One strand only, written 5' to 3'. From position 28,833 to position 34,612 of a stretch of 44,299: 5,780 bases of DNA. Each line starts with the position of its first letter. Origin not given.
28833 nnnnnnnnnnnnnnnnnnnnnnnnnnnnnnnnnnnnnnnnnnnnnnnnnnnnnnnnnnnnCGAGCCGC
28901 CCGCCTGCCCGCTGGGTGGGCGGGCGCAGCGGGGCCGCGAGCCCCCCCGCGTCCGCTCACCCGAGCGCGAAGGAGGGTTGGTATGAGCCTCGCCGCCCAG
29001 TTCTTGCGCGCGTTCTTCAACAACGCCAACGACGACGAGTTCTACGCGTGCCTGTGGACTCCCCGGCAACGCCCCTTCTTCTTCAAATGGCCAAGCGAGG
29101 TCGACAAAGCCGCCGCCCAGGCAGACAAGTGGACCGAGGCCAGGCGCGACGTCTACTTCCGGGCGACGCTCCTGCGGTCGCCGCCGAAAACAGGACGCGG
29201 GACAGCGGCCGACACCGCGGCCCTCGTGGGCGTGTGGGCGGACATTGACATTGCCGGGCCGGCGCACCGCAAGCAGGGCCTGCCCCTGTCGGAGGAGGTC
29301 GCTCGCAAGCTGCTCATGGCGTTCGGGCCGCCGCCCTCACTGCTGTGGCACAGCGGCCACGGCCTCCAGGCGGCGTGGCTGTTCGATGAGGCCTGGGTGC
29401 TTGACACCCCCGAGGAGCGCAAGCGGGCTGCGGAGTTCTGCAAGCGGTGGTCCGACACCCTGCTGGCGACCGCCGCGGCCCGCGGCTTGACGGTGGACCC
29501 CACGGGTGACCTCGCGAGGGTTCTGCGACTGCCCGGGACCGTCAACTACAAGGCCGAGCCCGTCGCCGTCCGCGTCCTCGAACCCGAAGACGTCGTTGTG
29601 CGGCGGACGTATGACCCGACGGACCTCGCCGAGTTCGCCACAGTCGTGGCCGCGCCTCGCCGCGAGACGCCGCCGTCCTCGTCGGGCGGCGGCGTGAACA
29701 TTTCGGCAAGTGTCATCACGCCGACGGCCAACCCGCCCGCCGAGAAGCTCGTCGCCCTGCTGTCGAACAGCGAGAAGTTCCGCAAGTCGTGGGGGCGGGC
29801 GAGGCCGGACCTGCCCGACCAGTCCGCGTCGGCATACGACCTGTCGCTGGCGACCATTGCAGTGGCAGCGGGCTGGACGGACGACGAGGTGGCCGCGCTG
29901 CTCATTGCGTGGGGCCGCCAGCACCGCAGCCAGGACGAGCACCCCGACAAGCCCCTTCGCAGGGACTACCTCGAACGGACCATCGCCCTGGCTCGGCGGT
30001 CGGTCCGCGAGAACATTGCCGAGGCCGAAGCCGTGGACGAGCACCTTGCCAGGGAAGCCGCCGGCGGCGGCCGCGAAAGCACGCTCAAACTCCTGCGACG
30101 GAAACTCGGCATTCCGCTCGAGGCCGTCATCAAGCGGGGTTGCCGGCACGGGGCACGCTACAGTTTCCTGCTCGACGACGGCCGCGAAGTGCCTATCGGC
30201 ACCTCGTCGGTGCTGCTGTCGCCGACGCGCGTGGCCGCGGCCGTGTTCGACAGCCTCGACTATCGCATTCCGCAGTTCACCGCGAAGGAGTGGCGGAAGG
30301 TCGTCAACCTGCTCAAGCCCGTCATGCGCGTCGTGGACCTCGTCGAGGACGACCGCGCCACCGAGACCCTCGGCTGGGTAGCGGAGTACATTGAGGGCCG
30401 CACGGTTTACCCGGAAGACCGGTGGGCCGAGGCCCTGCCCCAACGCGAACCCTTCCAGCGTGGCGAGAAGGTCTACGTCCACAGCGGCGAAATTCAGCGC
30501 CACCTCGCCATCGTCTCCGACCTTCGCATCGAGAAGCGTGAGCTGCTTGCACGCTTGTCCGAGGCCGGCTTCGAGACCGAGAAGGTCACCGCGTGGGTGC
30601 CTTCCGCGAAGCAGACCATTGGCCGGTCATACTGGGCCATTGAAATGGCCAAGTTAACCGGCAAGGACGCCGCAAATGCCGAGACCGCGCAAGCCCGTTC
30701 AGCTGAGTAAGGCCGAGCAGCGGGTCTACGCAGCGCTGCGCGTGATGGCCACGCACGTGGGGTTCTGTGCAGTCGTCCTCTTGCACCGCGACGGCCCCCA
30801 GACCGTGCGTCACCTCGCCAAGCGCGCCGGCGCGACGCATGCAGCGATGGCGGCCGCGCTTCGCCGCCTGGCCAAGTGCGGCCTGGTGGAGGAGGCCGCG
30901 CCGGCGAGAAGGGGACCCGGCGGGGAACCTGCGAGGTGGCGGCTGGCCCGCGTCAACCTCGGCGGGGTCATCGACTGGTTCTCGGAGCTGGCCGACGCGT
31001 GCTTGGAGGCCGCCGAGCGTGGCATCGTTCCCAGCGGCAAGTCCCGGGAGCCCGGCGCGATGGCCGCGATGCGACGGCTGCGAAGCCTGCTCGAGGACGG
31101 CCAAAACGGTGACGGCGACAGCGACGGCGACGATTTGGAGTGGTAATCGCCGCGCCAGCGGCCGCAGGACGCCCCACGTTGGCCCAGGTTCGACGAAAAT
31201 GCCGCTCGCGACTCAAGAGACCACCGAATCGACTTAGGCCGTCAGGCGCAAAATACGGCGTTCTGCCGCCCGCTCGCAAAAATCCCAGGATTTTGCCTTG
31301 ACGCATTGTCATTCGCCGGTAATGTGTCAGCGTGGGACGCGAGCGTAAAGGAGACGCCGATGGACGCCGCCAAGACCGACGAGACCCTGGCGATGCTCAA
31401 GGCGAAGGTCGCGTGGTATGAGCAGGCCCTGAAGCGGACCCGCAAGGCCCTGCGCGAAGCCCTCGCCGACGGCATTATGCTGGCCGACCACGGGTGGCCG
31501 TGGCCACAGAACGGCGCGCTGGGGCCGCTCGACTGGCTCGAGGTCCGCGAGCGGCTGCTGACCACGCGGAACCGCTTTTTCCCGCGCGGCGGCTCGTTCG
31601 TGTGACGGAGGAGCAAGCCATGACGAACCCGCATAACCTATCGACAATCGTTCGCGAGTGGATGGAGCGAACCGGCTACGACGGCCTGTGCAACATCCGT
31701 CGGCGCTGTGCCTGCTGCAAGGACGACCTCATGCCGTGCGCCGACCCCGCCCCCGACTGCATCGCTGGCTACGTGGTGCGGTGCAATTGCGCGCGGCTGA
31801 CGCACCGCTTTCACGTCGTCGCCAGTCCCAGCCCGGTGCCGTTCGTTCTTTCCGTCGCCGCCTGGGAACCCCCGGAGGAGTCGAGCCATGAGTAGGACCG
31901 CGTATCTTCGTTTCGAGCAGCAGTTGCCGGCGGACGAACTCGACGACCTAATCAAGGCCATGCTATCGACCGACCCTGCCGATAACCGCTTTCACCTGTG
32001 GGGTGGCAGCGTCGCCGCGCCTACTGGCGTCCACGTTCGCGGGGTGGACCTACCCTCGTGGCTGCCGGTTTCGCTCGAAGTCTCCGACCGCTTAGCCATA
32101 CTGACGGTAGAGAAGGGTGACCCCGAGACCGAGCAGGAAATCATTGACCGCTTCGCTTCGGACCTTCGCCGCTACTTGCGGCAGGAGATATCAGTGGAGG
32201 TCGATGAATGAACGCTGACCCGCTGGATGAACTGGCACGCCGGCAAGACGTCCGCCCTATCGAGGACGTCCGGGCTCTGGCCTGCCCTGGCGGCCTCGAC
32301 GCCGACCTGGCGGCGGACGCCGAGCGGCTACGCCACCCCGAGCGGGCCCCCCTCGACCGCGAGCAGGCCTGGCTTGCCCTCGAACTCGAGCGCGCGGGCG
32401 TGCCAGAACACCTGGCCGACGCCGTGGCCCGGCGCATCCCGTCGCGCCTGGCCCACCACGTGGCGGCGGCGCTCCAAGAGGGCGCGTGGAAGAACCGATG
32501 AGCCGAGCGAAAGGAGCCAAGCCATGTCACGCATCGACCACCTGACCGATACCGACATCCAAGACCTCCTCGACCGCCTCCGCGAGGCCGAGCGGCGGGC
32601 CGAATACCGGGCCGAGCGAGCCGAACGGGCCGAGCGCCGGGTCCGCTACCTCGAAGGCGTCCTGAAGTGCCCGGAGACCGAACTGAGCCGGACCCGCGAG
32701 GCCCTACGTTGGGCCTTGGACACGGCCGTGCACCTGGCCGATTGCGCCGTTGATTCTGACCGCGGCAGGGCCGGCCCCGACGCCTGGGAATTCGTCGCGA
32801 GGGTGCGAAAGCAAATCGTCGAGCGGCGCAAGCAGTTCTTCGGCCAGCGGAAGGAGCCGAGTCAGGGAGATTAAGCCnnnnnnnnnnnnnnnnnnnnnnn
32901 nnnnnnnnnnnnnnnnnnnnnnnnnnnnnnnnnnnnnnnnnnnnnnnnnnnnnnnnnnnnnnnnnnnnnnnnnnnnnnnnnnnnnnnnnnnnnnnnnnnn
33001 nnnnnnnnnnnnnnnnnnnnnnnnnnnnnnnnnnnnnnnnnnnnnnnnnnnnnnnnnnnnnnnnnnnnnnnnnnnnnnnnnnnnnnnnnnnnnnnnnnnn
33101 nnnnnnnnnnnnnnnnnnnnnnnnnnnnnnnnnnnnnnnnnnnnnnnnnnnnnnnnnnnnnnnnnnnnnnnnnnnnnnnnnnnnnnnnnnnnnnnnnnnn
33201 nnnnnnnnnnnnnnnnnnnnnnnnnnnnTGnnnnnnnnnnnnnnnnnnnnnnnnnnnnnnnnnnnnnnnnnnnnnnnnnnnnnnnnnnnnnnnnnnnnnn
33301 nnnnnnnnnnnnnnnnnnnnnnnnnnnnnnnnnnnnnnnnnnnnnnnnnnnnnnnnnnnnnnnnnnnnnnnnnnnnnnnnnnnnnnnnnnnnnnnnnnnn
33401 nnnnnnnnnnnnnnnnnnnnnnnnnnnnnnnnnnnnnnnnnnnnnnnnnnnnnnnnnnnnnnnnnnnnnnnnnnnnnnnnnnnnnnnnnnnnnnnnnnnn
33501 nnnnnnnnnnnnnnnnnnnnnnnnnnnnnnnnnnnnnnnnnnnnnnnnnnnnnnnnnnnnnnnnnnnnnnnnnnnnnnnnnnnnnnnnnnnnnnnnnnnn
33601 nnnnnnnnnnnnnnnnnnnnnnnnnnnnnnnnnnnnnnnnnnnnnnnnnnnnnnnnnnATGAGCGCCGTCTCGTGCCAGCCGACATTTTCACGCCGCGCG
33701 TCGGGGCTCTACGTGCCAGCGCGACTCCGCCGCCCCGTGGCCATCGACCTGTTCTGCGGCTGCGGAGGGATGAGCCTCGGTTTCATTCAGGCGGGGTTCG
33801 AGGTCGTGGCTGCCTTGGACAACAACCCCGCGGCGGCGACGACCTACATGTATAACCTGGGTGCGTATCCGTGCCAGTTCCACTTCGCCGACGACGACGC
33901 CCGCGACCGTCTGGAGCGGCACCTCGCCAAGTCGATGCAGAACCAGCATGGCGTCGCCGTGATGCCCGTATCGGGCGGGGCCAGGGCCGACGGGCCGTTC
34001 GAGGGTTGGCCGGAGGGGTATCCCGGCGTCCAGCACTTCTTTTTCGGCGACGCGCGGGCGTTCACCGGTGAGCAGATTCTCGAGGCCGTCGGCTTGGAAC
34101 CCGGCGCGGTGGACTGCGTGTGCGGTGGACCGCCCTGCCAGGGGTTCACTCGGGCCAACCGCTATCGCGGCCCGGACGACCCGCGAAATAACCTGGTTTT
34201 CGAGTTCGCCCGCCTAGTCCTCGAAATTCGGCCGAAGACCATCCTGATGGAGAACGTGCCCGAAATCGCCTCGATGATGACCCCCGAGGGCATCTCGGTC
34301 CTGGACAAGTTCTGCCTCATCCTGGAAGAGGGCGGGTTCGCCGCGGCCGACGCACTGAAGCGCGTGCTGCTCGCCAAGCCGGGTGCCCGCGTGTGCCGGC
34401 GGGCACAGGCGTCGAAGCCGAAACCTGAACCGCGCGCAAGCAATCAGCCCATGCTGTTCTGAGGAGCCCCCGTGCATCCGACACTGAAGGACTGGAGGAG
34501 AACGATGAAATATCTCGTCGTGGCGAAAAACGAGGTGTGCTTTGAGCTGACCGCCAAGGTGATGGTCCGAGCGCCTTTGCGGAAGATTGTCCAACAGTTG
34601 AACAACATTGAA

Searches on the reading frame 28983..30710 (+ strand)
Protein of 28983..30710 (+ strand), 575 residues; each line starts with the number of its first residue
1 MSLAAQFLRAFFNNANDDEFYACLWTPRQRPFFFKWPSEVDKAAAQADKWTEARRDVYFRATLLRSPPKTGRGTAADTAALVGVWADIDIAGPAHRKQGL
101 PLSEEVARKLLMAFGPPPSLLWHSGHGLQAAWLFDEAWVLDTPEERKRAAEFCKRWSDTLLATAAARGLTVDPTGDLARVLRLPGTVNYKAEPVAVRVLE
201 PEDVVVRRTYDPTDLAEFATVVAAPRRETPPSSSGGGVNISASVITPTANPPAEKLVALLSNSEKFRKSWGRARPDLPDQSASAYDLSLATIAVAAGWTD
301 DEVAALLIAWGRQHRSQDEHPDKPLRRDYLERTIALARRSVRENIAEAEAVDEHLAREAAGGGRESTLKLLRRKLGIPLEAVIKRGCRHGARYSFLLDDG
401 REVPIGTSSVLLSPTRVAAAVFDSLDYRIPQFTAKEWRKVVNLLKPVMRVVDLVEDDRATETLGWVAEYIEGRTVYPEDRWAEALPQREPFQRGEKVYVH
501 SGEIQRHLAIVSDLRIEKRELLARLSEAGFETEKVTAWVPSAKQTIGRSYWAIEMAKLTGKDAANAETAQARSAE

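Call 44: search_protein_families(library=pfam, proteins=[window:28983-30710:+], max_evalue=0.01)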
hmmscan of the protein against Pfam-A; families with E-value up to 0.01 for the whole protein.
window:28983-30710:+ (575 aa): 1 family
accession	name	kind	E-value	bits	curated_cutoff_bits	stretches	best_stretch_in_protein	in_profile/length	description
PF22448.1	RepB_primase_C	-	0.0009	19.5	26.1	1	282-335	3-52/54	RepB DNA-primase C-terminal helical domain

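Call 108: search_solved_structures(query=window:28983-30710:+, max_evalue=1)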
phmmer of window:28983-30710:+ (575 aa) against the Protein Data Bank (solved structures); distinct sequences matched with E-value up to 1: 0.

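Call 109: search_protein_families(library=ncbifam, proteins=[window:28983-30710:+], max_evalue=0.01)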
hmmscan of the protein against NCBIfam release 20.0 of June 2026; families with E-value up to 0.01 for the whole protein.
window:28983-30710:+ (575 aa): 0 families

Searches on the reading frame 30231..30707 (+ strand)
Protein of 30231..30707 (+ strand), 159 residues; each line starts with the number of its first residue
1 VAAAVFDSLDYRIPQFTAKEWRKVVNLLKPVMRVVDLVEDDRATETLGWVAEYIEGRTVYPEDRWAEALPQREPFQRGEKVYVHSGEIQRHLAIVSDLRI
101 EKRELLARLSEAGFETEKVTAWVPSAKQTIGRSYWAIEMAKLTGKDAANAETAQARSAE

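Call 123: predict_structure(protein=window:30231-30707:+)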
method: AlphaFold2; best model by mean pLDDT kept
length: 159 residues; sequences in the alignment: 1
mean_pLDDT: 50.3   pTM: 0.39
mean pLDDT of the five models: 50.3, 40.0, 37.5, 36.5, 33.0
residues with pLDDT >= 90: 0; 70-90: 12; 50-70: 68; < 50: 79
segments of 3 or more residues with pLDDT < 50: 1-13, 34-39, 42-44, 94-100, 112-116, 118-159
pLDDT, mean of each block of 10 residues (from residue 1): 32 55 58 48 50 57 70 71 58 49 54 48 40 34 39 42
secondary structure, 60 per line:
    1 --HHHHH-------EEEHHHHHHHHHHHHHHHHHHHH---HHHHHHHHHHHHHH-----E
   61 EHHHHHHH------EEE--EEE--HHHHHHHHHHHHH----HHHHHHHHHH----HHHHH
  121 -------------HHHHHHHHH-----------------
elements in order: H3-7 E15-17 H18-37 H41-54 H62-68 E75-77 E80-82 H85-97 H102-111 H116-120 H134-142

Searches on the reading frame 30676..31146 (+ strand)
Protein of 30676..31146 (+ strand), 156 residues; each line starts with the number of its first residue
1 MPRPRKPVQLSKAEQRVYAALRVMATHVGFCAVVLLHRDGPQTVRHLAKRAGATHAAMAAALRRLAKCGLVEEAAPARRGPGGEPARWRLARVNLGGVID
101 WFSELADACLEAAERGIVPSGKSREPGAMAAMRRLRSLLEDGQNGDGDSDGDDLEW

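Call 44: search_protein_families(library=pfam, proteins=[window:30676-31146:+], max_evalue=0.01)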
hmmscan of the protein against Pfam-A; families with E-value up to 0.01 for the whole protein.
window:30676-31146:+ (156 aa): 4 families
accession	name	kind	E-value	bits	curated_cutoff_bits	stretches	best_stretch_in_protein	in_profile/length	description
PF12802.13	MarR_2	-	3.5e-06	27.5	27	1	35-79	13-60/61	MarR family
PF01047.28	MarR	-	5.4e-05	23.4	24.6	1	32-72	8-48/59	MarR family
PF01978.25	TrmB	-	0.0001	22.5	25.6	1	34-73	16-54/68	Sugar-specific transcriptional regulator TrmB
PF13412.12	HTH_24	-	0.002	18.1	21.9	0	35-72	11-48/48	Winged helix-turn-helix DNA-binding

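Call 54: search_protein_families(library=phrogs, proteins=[window:30676-31146:+], max_evalue=0.1)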
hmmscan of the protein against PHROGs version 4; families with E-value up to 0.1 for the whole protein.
window:30676-31146:+ (156 aa): 4 families
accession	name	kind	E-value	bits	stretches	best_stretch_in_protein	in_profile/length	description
phrog_142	-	moron, auxiliary metabolic gene and host takeover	0.0075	17.4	1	34-73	19-58/116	Ren-like exclusion protein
phrog_3502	-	unknown function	0.03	15.4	0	8-76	47-106/131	-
phrog_2030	-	transcription regulation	0.034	14.8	1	39-94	27-78/202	transcriptional regulator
phrog_11214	-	unknown function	0.057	14.4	1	36-74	60-98/123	-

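Call 109: search_protein_families(library=ncbifam, proteins=[window:30676-31146:+], max_evalue=0.01)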
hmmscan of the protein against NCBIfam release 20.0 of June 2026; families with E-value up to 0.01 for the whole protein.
window:30676-31146:+ (156 aa): 1 family
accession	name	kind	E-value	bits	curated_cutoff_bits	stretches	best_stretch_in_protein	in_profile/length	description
NF033788.1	HTH_metalloreg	subfamily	0.00019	21.2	55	1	23-75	7-59/77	metalloregulator ArsR/SmtB family transcription factor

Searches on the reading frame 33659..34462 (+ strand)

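Call 45: search_protein_families(library=pfam, proteins=[window:33659-34462:+], max_evalue=0.01)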
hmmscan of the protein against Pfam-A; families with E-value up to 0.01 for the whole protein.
window:33659-34462:+ (267 aa): 3 families
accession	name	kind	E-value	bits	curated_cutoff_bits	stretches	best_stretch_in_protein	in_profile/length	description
PF00145.23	DNA_methylase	-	4.5e-28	99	22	2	148-221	60-129/324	C-5 cytosine-specific DNA methylase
PF09445.16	Methyltransf_15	-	0.00036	20.6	22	1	27-71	3-46/165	RNA cap guanine-N2 methyltransferase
PF03602.21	Cons_hypoth95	-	0.0081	16.3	24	0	22-90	39-109/182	Conserved hypothetical protein 95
